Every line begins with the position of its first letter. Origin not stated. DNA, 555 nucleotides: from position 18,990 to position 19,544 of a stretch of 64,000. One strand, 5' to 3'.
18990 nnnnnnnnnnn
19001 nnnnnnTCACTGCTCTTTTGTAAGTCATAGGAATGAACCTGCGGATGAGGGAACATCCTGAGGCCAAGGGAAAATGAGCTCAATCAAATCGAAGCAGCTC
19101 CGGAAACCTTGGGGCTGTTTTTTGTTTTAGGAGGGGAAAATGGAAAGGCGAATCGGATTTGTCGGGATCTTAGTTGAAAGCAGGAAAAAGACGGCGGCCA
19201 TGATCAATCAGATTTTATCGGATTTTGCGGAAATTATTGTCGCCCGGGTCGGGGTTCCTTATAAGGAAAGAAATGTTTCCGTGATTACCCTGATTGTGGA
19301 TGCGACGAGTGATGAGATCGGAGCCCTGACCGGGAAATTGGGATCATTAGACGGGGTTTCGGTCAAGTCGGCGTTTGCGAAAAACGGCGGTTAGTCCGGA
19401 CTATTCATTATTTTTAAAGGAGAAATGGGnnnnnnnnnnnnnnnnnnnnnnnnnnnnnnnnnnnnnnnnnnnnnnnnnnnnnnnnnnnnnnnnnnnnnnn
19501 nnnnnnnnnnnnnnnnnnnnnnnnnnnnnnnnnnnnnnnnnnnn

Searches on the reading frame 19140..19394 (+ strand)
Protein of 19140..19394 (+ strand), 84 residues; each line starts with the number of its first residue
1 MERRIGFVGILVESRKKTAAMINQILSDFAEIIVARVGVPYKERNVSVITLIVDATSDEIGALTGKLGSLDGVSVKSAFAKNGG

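Call 42: search_protein_families(library=pfam, proteins=[window:19140-19394:+], max_evalue=0.00001)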
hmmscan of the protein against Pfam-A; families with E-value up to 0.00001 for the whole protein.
window:19140-19394:+ (84 aa): 1 family
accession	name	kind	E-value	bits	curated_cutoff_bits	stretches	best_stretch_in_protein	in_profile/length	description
PF21699.3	TM1266-like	-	3.5e-32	110.6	27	1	4-77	1-74/74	Iron-only hydrogenase system regulator, putative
